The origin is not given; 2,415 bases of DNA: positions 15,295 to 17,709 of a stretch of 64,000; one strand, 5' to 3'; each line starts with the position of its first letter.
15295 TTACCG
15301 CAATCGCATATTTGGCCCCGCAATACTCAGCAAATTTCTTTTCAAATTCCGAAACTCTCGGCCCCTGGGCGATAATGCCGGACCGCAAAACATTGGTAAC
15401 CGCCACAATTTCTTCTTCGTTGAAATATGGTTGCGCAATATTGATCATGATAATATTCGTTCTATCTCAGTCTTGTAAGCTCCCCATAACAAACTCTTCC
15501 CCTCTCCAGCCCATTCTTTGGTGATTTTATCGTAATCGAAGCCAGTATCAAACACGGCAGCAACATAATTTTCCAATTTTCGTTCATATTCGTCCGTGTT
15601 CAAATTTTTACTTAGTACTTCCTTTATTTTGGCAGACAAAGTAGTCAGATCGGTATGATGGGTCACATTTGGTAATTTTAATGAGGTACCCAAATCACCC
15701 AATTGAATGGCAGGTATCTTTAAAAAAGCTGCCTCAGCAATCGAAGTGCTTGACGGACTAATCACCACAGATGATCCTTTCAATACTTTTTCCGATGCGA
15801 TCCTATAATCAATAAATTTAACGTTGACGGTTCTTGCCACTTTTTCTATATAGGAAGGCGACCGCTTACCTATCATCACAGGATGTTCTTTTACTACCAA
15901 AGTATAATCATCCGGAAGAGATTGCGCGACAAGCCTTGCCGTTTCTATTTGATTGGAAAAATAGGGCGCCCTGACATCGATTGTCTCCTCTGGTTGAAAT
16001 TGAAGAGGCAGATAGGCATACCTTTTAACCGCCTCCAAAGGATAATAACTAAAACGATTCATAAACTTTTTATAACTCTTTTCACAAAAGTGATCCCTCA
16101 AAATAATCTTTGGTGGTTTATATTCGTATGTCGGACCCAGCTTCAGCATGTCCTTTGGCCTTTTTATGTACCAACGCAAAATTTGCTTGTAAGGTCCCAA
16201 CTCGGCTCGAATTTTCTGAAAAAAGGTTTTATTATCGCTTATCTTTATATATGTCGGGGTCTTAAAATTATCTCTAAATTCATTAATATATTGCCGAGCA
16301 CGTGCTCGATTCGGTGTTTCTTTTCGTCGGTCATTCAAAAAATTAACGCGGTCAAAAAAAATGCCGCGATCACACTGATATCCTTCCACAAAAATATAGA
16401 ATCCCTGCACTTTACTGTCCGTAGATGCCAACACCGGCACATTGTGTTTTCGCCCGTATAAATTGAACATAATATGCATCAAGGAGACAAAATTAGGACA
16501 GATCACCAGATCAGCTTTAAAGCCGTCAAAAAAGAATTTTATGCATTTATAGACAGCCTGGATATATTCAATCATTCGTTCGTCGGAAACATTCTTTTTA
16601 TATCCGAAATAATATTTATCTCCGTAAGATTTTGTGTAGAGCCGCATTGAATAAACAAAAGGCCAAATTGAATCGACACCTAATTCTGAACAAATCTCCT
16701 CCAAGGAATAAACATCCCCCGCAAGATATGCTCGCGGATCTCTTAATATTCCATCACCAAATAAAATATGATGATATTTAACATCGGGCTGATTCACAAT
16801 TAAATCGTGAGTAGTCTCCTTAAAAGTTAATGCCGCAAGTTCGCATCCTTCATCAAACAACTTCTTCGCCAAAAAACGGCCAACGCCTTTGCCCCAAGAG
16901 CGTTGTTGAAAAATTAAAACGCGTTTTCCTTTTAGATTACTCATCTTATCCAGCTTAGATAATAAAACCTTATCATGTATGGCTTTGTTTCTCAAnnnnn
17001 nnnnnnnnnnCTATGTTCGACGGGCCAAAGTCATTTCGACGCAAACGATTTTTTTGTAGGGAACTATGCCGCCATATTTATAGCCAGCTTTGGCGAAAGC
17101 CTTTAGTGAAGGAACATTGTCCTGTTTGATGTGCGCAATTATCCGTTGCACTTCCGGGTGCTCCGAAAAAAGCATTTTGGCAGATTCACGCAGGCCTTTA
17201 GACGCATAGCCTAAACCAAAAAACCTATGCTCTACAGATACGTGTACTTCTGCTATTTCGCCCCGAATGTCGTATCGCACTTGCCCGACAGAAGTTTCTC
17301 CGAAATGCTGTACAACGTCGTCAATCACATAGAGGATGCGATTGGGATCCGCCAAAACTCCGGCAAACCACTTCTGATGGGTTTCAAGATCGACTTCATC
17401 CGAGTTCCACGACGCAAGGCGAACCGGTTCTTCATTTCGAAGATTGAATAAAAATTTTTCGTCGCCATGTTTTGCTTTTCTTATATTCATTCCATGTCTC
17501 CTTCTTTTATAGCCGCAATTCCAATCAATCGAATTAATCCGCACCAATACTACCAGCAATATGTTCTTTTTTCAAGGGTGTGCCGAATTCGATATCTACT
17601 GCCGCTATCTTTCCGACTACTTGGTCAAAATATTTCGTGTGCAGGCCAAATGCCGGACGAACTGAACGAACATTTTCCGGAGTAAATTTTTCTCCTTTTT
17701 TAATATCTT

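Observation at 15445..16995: Two KpsC/KpsS-like paralogs as candidate CMP-nonulosonate (not Kdo) transferases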

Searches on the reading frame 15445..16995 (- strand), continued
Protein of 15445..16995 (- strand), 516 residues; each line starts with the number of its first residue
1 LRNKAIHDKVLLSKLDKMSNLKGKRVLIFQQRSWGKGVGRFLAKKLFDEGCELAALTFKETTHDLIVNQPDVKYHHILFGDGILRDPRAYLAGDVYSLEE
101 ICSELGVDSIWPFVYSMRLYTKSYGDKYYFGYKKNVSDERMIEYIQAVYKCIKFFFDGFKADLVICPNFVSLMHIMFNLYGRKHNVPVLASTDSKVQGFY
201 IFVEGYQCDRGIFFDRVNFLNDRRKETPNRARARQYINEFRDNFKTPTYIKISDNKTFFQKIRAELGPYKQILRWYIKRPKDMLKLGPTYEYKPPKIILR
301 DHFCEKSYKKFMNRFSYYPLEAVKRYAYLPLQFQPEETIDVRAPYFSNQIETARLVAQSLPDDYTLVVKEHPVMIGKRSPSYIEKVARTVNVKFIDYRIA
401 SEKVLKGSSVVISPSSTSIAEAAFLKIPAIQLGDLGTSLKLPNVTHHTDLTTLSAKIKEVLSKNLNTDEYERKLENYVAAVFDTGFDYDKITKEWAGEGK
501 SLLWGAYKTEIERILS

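Call 43: fold_search(model_id=the predicted structure, library=pdb)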
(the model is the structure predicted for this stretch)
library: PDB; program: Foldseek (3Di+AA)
matches with E <= 10: 1769; with E <= 0.001: 219
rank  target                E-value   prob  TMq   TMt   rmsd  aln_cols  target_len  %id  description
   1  3oth_B                3.9e-09  1.00  0.24  0.29  20.0       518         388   13  Crystal Structure of CalG1, Calicheamicin Glycostyltransferase, TDP and calicheamicin alpha3I bound form (released 2010-12-15)
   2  1f6d_D                5.6e-09  1.00  0.22  0.29  17.1       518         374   12  THE STRUCTURE OF UDP-N-ACETYLGLUCOSAMINE 2-EPIMERASE FROM E. COLI. (released 2000-12-13)
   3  1f6d_C                1.1e-08  1.00  0.24  0.30  15.6       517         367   12  THE STRUCTURE OF UDP-N-ACETYLGLUCOSAMINE 2-EPIMERASE FROM E. COLI. (released 2000-12-13)
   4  1f6d_A                1.3e-08  1.00  0.23  0.30  15.6       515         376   11  THE STRUCTURE OF UDP-N-ACETYLGLUCOSAMINE 2-EPIMERASE FROM E. COLI. (released 2000-12-13)
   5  3ot5_C                1.7e-08  1.00  0.24  0.30  18.8       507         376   10  2.2 Angstrom Resolution Crystal Structure of putative UDP-N-acetylglucosamine 2-epimerase from Listeria monocytogenes (released 2010-09-22)
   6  2iya_B                2.1e-08  1.00  0.24  0.28  21.1       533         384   10  The crystal structure of macrolide glycosyltransferases: A blueprint for antibiotic engineering (released 2007-03-27)
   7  1f6d_B                2.6e-08  1.00  0.25  0.33  12.5       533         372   11  THE STRUCTURE OF UDP-N-ACETYLGLUCOSAMINE 2-EPIMERASE FROM E. COLI. (released 2000-12-13)
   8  7vel_B                2.7e-08  1.00  0.24  0.27  18.5       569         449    9  Crystal structure of Phytolacca americana UGT3 with UDP-2fluoroglucose (released 2022-03-02)
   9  3ot5_B                2.8e-08  1.00  0.25  0.30  15.1       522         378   12  2.2 Angstrom Resolution Crystal Structure of putative UDP-N-acetylglucosamine 2-epimerase from Listeria monocytogenes (released 2010-09-22)
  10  8syd_B                4.7e-08  1.00  0.23  0.30  19.4       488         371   11  X-ray crystal structure of UDP-2,3-diacetamido-2,3-dideoxy-glucuronic acid-2-epimerase from Thermus thermophilus strai (released 2023-09-13)
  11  3ot5_D                5.7e-08  1.00  0.22  0.29  18.9       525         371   11  2.2 Angstrom Resolution Crystal Structure of putative UDP-N-acetylglucosamine 2-epimerase from Listeria monocytogenes (released 2010-09-22)
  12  6lzy_A                5.7e-08  1.00  0.24  0.27  19.7       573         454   11  Structure of Phytolacca americana UGT3 with 18-crown-6 (released 2020-06-10)
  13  3ot5_A                6.4e-08  1.00  0.22  0.29  19.1       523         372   11  2.2 Angstrom Resolution Crystal Structure of putative UDP-N-acetylglucosamine 2-epimerase from Listeria monocytogenes (released 2010-09-22)
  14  7vej_A                7.8e-08  1.00  0.24  0.26  20.2       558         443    9  Crystal structure of Phytolacca americana UGT3 with kaempferol and UDP-2fluoroglucose (released 2022-03-02)
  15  5xvs_B                8.2e-08  1.00  0.23  0.30  18.3       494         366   10  Crystal structure of UDP-GlcNAc 2-epimerase NeuC complexed with UDP (released 2018-04-11)
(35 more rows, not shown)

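Call 48: search_protein_families(library=pfam, proteins=[L010:3359-4435:+, L012:15854-17134:+], max_evalue=0.1)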
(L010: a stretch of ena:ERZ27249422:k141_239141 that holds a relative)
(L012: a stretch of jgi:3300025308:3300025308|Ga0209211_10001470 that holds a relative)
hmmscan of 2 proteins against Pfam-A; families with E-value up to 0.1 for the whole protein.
L010:3359-4435:+ (358 aa): 0 families

L012:15854-17134:+ (426 aa): 1 family
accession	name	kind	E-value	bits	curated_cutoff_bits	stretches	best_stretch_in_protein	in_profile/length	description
PF20471.4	DUF6716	-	0.0035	16.8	27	1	267-347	197-282/342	Putative glycosyltransferase (DUF6716)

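Call 54: find_related_loci(query=A1, collection=genome_contigs, flank=10000)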
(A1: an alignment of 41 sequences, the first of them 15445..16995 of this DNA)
Query A1 (516 aa) in genome_contigs; peptide patterns used: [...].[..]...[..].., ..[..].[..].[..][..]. (x = any residue, [..] = any of these).
113 stretches matched a pattern; 65 encode a relative of the query (tblastn E <= 1e-3); 65 distinct loci.
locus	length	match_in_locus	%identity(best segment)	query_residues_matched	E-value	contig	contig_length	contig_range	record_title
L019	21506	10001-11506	66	18-515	0e+0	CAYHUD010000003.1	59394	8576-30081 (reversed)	MAG TPA_asm: uncultured Candidatus Saccharibacteria bacterium isolate ERP119705_co16_431 genome assembly, contig: NODE_2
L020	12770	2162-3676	60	14-515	0e+0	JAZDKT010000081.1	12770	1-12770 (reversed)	MAG: Candidatus Falkowbacteria bacterium isolate MEGAHIT-group-0.550 k141_3755936, whole genome shotgun sequence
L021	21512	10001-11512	61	15-515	0e+0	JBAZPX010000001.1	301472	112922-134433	MAG: Patescibacteria group bacterium isolate SO_2017_SWC_4 scaffold_43_c1_LP-4_2017, whole genome shotgun sequence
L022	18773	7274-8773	59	18-513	0e+0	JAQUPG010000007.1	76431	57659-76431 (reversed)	MAG: Patescibacteria group bacterium isolate STD1_219 NODE_639_length_76431_cov_6.331319_Sandtown_D1, whole genome shotg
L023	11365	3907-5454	56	7-513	0e+0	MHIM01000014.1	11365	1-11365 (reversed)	MAG: Candidatus Buchananbacteria bacterium RIFCSPLOWO2_01_FULL_39_33 rifcsplowo2_01_scaffold_20470, whole genome shotgun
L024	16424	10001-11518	58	14-515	0e+0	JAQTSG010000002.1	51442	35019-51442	MAG: Patescibacteria group bacterium isolate STB_181 NODE_1332_length_51442_cov_3.480639_Sandtown_B, whole genome shotgu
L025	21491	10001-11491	57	20-515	0e+0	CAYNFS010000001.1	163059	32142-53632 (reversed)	MAG TPA_asm: uncultured Candidatus Saccharibacteria bacterium isolate binchicken_co38_1306 genome assembly, contig: NODE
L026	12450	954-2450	57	21-515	0e+0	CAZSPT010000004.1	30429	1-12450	MAG TPA_asm: uncultured Gammaproteobacteria bacterium isolate SRP141376_co1_367 genome assembly, contig: NODE_3475_lengt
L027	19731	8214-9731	57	17-515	0e+0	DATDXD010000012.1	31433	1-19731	MAG TPA_asm: Candidatus Paceibacterota bacterium isolate SMAG_U8129 k141_1322565, whole genome shotgun sequence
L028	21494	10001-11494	57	21-514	0e+0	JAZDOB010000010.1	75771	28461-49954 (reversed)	MAG: Candidatus Zambryskibacteria bacterium isolate MEGAHIT-group-0.746 k141_12987691, whole genome shotgun sequence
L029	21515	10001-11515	55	15-516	0e+0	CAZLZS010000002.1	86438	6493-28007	MAG TPA_asm: uncultured Candidatus Saccharibacteria bacterium isolate binchicken_co38_1305 genome assembly, contig: NODE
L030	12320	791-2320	55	15-515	0e+0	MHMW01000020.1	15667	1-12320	MAG: Candidatus Portnoybacteria bacterium RBG_19FT_COMBO_36_7 RBG_13_scaffold_5496, whole genome shotgun sequence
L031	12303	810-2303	55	20-515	0e+0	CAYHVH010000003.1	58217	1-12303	MAG TPA_asm: uncultured Candidatus Saccharibacteria bacterium isolate ERP119705_co17_1026 genome assembly, contig: NODE_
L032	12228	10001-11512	56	18-515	0e+0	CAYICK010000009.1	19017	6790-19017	MAG TPA_asm: uncultured Candidatus Saccharibacteria bacterium isolate ERP119705_co18_128 genome assembly, contig: NODE_3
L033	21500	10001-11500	56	19-515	0e+0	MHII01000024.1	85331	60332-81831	MAG: Candidatus Buchananbacteria bacterium RIFCSPHIGHO2_02_FULL_39_17 rifcsphigho2_02_scaffold_432, whole genome shotgun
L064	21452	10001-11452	44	16-502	2e-129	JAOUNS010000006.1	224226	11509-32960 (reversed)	MAG: Gammaproteobacteria bacterium isolate 8_1_May_SF_Bin12 8_1_May_SF_Bin12_scaffold_7_c1, whole genome shotgun sequenc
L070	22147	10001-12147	37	12-503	2e-101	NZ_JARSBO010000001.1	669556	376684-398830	Thalassospira aquimaris strain FZY0004 NODE_1_length_669556_cov_117.236714, whole genome shotgun sequence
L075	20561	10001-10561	31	308-487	2e-18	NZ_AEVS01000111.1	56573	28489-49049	Vibrio brasiliensis LMG 20546 VIBR0546_90, whole genome shotgun sequence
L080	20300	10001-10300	30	324-422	1e-8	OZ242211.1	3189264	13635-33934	MAG: Arenicellales bacterium isolate 8ed00baf-69bd-4bcc-a659-9c4d27c6f14a genome assembly, chromosome: 1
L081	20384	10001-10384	27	309-433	2e-8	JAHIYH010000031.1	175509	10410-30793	MAG: Patescibacteria group bacterium isolate Modern_marine.mb.105 Modern_marine.mb.105_k141_1703755, whole genome shotgu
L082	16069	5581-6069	24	326-481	5e-8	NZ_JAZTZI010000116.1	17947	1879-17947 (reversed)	MAG: Anaerovibrio sp. isolate T1900045324_YK20190013.MAGScoT_cleanbin_000015 SGB_6413_k141_2134830, whole genome shotgun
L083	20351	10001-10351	28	324-430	1e-7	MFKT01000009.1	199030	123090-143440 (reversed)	MAG: Candidatus Kaiserbacteria bacterium RIFCSPHIGHO2_01_FULL_53_29 rifcsphigho2_01_scaffold_163, whole genome shotgun s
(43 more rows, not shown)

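Call 55: search_protein_representatives(alignment_id=A1)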
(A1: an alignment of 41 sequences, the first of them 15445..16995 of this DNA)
Query: 41 sequences, 505 profile positions. Proteins with E-value up to 0.001 (for the whole library): 7307; up to 1e-10: 3519; up to 1e-30: 271. The best 150 are listed.
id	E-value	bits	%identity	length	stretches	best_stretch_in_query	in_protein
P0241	7.4e-249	843.0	-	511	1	4-503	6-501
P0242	3.2e-245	831.0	-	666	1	3-504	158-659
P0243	1.2e-185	634.5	-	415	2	215-503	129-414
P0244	1.2e-179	614.7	-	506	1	8-504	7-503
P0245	7.9e-177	605.4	-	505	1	1-503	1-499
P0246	1.7e-176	604.3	-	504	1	6-504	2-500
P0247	6.0e-175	599.2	-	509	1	3-503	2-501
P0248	3.9e-170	583.3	-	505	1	3-504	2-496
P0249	6.0e-166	569.5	-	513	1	3-504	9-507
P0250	7.8e-166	569.1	-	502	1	5-504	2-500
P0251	1.5e-164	564.8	-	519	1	3-503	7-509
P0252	1.2e-162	558.6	-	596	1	6-404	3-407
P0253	8.2e-158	542.6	-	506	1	3-485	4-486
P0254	4.3e-157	540.3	-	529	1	12-503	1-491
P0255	7.0e-155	533.0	-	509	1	1-491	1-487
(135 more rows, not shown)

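Call 65: search_protein_families(library=pfam, proteins=[L075:9191-10630:+, L070:9146-10657:+, L070:10651-12192:+, L082:4654-6189:+, L064:9968-11506:+, L081:9191-10648:+, L080:9095-10585:+, L083:9182-10633:+], max_evalue=0.01)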
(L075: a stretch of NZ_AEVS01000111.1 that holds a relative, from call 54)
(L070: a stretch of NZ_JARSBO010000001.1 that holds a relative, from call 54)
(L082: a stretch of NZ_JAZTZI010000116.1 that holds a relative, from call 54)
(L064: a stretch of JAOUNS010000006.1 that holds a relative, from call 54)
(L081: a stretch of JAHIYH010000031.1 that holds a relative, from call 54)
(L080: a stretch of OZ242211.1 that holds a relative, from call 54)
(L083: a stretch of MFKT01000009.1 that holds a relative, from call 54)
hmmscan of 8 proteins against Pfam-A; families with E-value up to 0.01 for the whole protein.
L075:9191-10630:+ (479 aa): 2 families
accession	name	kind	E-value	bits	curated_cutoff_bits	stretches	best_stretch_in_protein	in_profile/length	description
PF05159.20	Capsule_synth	-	1.8e-10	41.2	20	1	188-398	54-267/310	Capsule polysaccharide biosynthesis protein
PF02684.21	LpxB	-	0.0063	15.9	22.6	0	348-398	242-292/374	Lipid-A-disaccharide synthetase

L070:9146-10657:+ (503 aa): 1 family
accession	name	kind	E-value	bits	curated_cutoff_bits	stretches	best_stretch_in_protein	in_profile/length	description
PF05159.20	Capsule_synth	-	0.00039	20.4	20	1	297-422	142-268/310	Capsule polysaccharide biosynthesis protein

L070:10651-12192:+ (513 aa): 2 families
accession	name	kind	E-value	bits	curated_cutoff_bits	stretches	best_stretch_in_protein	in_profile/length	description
PF02350.25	Epimerase_2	-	0.0012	18.2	30.6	1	339-429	198-289/347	UDP-N-acetylglucosamine 2-epimerase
PF05159.20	Capsule_synth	-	0.0034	17.3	20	1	311-428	137-262/310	Capsule polysaccharide biosynthesis protein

L082:4654-6189:+ (511 aa): 2 families
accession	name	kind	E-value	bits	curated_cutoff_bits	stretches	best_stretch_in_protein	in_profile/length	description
PF05159.20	Capsule_synth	-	1.3e-06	28.6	20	1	310-429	147-265/310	Capsule polysaccharide biosynthesis protein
PF20471.4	DUF6716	-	0.0063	16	27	1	384-424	242-282/342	Putative glycosyltransferase (DUF6716)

L064:9968-11506:+ (512 aa): 0 families

L081:9191-10648:+ (485 aa): 1 family
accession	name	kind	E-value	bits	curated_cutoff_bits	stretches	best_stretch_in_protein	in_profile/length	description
PF05159.20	Capsule_synth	-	1.7e-11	44.6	20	1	271-404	131-268/310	Capsule polysaccharide biosynthesis protein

L080:9095-10585:+ (496 aa): 1 family
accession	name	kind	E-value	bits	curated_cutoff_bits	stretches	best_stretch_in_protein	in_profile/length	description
PF05159.20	Capsule_synth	-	2.7e-09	37.4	20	1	301-423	143-271/310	Capsule polysaccharide biosynthesis protein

L083:9182-10633:+ (483 aa): 1 family
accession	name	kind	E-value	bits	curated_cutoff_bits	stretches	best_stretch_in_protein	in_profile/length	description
PF05159.20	Capsule_synth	-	5.6e-09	36.3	20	1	290-411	164-280/310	Capsule polysaccharide biosynthesis protein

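Call 79: search_protein_families(library=pfam, alignment_id=A4, max_evalue=0.001)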
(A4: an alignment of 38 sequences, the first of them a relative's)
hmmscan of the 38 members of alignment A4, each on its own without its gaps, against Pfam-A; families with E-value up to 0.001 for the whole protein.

A. member 1, P0327 (493 aa): 2 families
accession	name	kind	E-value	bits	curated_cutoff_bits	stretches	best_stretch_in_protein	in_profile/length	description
PF05159.20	Capsule_synth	-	6.8e-17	62.3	20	1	226-412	71-267/310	Capsule polysaccharide biosynthesis protein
PF02684.21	LpxB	-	7.3e-05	22.2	22.6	0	287-404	174-284/374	Lipid-A-disaccharide synthetase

B. families by the number of members that match (of 38 scanned): 3 families
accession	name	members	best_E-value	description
PF05159.20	Capsule_synth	38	6.8e-17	Capsule polysaccharide biosynthesis protein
PF02350.25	Epimerase_2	1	4.9e-05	UDP-N-acetylglucosamine 2-epimerase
PF02684.21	LpxB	1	7.3e-05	Lipid-A-disaccharide synthetase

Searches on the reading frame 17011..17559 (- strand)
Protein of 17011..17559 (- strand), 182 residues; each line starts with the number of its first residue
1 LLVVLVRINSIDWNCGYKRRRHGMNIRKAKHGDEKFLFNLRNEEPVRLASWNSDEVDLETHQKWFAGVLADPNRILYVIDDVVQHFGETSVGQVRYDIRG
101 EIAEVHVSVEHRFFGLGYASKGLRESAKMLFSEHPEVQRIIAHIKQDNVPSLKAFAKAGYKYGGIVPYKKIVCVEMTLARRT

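Call 12: search_protein_families(library=ncbifam, proteins=[window:17011-17559:-], max_evalue=0.01)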
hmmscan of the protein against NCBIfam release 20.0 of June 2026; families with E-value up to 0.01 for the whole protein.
window:17011-17559:- (182 aa): 4 families
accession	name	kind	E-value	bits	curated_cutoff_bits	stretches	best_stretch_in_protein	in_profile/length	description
TIGR03585.1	PseH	equivalog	1.3e-06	28.6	93.1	1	33-165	10-138/156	UDP-4-amino-4,6-dideoxy-N-acetyl-beta-L-altrosamine N-acetyltransferase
NF007527.0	PRK10140.1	equivalog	0.00023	21.1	236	1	75-164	54-140/162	N-acetyltransferase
NF000123.2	AAC_6p_A34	exception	0.00063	19.7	300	1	47-105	20-72/146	aminoglycoside 6'-N-acetyltransferase AacA34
NF040503.1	resist_ArsN1a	equivalog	0.0056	16.4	170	1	27-166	2-139/159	arsinothricin resistance N-acetyltransferase ArsN1 family A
